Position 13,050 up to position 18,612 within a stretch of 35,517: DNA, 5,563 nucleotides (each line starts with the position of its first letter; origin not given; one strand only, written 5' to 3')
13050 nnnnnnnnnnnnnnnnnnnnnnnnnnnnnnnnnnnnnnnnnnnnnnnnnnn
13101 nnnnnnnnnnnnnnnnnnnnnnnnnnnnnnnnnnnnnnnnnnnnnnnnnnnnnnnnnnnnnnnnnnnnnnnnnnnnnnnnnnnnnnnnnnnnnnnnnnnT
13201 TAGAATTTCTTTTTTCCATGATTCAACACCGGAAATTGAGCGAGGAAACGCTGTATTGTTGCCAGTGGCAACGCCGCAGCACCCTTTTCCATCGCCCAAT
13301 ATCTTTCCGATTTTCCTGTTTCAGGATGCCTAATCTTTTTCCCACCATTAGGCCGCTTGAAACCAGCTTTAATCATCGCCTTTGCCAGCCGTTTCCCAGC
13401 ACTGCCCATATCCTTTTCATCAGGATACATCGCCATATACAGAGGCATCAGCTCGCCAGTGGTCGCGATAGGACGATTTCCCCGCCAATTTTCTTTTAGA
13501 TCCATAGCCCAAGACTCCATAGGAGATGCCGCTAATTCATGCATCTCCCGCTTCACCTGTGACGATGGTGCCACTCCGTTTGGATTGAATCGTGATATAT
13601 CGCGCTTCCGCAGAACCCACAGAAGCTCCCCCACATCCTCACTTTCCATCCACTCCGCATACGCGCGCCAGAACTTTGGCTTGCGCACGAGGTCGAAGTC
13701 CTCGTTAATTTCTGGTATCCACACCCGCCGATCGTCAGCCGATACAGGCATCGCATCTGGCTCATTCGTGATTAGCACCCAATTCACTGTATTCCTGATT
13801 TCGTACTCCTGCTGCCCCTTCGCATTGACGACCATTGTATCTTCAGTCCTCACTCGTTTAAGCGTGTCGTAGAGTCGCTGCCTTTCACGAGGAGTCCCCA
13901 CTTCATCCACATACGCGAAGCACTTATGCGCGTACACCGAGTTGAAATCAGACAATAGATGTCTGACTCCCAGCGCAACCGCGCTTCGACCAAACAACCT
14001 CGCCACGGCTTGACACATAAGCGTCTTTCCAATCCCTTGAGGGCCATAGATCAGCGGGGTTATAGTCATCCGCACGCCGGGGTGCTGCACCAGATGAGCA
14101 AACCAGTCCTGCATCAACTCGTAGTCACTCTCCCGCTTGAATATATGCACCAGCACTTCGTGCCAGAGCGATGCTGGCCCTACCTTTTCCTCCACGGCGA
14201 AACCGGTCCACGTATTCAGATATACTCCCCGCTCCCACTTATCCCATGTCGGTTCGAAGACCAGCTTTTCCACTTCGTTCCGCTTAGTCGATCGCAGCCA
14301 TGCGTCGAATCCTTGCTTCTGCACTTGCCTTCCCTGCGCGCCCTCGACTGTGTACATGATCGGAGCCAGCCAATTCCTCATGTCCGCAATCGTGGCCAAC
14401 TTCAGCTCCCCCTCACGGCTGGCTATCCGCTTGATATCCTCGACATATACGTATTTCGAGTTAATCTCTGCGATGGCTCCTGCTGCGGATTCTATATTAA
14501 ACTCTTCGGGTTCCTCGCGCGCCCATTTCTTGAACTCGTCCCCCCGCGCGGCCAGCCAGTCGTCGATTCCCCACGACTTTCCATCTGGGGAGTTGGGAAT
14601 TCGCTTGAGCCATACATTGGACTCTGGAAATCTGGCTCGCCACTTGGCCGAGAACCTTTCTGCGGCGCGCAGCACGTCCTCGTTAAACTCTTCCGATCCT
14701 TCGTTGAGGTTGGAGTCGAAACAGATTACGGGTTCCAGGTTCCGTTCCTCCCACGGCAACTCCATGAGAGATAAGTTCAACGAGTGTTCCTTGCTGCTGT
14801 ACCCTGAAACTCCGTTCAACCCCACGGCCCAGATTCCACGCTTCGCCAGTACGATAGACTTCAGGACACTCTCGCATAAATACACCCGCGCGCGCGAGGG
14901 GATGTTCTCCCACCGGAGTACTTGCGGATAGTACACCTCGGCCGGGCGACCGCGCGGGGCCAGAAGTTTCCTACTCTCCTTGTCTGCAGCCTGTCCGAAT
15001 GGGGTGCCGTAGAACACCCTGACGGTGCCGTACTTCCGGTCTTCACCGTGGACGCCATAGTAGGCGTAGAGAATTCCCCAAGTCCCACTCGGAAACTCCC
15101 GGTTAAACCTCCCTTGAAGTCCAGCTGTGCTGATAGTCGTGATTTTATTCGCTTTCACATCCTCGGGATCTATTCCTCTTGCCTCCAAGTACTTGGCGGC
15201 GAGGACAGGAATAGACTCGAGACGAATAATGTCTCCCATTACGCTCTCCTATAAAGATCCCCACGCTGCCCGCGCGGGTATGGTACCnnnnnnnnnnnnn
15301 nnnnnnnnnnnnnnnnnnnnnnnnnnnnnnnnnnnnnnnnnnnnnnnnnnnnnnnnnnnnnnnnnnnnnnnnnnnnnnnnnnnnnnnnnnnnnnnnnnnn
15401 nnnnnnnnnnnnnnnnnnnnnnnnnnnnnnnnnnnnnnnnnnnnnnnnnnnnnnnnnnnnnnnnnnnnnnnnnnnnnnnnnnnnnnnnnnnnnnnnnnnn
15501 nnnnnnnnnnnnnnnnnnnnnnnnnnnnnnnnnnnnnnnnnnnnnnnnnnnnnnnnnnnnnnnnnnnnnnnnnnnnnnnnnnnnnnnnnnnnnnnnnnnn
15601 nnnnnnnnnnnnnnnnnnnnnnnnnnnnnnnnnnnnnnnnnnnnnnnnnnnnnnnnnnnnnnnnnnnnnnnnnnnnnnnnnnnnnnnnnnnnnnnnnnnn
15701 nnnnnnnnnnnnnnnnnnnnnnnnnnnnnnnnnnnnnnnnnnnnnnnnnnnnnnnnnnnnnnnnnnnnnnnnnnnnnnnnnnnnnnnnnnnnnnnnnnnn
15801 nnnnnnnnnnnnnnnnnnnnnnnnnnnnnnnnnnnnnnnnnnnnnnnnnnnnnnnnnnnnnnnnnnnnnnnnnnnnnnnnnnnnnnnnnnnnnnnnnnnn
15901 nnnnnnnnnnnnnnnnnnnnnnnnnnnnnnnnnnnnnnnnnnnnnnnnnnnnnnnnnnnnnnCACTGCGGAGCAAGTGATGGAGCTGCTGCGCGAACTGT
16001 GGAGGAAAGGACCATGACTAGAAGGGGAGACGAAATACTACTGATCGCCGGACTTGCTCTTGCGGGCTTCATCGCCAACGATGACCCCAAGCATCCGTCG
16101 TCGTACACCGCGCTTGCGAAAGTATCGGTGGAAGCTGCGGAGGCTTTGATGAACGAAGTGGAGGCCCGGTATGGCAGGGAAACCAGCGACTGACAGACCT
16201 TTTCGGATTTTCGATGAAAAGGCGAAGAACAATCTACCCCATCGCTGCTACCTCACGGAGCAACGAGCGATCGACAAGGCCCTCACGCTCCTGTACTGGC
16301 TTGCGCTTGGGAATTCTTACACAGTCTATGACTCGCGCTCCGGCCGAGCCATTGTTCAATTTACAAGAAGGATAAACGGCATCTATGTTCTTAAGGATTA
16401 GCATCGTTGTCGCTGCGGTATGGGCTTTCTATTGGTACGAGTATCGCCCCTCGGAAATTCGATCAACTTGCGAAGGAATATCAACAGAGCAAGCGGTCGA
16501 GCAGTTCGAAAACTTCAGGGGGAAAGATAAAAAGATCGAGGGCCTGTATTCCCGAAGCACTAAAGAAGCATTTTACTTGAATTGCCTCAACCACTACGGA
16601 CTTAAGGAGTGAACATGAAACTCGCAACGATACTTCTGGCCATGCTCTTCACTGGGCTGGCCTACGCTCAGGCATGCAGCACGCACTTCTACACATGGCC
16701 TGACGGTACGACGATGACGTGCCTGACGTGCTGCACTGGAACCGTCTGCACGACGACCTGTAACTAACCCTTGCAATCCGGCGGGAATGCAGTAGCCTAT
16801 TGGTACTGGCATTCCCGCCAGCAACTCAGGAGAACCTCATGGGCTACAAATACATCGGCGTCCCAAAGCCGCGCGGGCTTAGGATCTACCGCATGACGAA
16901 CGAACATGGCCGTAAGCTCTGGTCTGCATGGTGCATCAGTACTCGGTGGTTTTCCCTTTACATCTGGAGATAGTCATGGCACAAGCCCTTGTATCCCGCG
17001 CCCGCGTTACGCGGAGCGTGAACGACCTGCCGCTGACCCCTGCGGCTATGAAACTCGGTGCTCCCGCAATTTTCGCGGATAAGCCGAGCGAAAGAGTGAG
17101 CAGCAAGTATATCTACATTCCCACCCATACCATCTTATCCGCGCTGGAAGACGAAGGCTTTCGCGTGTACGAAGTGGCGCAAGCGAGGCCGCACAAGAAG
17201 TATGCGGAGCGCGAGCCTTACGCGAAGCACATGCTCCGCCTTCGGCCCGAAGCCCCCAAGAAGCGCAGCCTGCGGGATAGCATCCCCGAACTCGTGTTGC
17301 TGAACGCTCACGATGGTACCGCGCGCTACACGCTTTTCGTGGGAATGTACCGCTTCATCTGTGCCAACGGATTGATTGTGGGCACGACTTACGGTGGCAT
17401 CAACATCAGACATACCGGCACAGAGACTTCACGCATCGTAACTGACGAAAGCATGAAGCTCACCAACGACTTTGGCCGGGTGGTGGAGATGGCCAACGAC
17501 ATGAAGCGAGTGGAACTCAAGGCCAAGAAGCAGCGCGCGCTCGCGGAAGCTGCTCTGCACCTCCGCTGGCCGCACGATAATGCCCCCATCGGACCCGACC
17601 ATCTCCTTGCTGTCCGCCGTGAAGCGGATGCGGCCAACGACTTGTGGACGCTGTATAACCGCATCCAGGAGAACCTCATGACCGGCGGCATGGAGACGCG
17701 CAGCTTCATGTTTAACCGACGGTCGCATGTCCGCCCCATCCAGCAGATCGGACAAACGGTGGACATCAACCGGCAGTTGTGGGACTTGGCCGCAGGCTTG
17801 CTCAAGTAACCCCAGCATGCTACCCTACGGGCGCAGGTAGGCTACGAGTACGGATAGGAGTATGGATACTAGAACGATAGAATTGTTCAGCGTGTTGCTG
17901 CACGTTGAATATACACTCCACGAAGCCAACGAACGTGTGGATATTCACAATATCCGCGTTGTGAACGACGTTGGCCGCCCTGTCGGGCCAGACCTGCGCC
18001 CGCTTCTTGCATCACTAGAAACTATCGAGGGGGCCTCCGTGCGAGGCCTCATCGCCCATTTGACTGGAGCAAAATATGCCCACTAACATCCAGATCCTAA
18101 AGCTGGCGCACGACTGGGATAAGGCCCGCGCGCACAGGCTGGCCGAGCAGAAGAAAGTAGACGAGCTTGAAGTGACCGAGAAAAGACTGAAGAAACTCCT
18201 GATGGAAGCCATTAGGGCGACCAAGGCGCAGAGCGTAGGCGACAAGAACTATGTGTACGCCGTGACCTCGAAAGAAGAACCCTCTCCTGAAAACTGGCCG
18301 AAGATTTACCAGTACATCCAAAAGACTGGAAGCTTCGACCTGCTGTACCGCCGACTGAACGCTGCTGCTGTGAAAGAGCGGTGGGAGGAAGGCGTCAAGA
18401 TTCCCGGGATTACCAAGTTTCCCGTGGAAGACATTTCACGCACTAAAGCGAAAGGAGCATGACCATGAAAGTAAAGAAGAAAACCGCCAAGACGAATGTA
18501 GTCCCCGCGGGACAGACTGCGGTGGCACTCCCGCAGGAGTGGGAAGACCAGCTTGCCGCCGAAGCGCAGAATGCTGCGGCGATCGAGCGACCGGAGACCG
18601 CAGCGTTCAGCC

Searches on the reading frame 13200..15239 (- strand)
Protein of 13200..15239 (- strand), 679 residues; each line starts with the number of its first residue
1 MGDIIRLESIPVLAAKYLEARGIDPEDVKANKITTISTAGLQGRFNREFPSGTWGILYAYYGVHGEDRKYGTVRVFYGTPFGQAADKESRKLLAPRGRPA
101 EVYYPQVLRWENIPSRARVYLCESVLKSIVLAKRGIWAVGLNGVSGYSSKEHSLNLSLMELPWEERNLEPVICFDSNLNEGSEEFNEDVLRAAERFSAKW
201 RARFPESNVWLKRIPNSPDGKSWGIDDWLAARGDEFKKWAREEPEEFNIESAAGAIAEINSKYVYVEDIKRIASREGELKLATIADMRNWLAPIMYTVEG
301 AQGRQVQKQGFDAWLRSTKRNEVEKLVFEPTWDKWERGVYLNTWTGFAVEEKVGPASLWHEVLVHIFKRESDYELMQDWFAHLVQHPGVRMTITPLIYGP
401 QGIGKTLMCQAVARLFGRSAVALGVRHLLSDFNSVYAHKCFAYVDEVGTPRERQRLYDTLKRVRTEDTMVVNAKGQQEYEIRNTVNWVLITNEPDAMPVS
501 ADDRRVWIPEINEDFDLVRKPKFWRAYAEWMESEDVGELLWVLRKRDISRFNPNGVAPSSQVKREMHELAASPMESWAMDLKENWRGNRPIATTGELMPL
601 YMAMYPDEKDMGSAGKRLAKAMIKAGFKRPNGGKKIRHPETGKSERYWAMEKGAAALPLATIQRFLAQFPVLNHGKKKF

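Call 19: search_protein_families(library=phrogs, proteins=[window:13200-15239:-], max_evalue=0.001)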
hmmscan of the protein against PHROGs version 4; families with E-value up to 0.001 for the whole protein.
window:13200-15239:- (679 aa): 7 families
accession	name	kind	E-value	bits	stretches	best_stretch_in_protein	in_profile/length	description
phrog_1156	-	DNA, RNA and nucleotide metabolism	2.3e-38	133.3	1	319-649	483-821/855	DNA primase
phrog_1829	-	DNA, RNA and nucleotide metabolism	9.4e-22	77.9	1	343-637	454-751/772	DNA primase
phrog_24712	-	unknown function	2e-14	53.4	1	374-525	455-608/801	-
phrog_4762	-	unknown function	6.5e-11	41.9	1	373-508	486-623/822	-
phrog_9765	-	DNA, RNA and nucleotide metabolism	2.9e-08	33.2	1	357-506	591-742/939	DNA primase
phrog_2249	-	DNA, RNA and nucleotide metabolism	0.00019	21.2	1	311-534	425-714/802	DNA primase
phrog_6088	-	DNA, RNA and nucleotide metabolism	0.00079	18.9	0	354-493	468-612/772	DNA primase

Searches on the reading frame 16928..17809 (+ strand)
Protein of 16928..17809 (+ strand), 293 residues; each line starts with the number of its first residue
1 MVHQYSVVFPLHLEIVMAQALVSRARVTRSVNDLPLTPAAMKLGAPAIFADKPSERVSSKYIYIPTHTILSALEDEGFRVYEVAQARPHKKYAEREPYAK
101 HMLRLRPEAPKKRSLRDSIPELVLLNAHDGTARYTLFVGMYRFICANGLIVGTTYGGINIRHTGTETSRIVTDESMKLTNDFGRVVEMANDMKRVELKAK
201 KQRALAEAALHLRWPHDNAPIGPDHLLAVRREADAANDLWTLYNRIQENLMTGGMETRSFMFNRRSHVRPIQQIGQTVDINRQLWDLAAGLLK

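Call 5: search_protein_families(library=pfam, proteins=[window:16928-17809:+], max_evalue=0.01)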
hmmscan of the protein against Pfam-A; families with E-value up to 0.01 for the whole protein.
window:16928-17809:+ (293 aa): 1 family
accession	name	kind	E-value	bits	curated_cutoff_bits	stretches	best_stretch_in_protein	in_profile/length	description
PF06067.16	DUF932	-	1.9e-30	106.8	23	1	56-285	4-227/227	Domain of unknown function (DUF932)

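Call 6: search_protein_families(library=phrogs, proteins=[window:16928-17809:+], max_evalue=0.01)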
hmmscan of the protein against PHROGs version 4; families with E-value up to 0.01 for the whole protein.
window:16928-17809:+ (293 aa): 2 families
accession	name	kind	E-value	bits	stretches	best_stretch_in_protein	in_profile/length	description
phrog_12094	-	unknown function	6.7e-57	193.7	1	32-291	15-274/281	-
phrog_1221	-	unknown function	0.00035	20.8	1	121-179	163-225/355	-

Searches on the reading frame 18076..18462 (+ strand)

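Call 62: search_protein_families(library=pfam, proteins=[window:18076-18462:+], max_evalue=0.01)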
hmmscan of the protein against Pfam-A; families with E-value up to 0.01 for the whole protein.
window:18076-18462:+ (128 aa): 1 family
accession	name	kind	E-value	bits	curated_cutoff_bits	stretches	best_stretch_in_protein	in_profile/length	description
PF23984.1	DUF7307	-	0.00056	20.3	27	1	7-117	2-119/129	Pam3 gp33-like protein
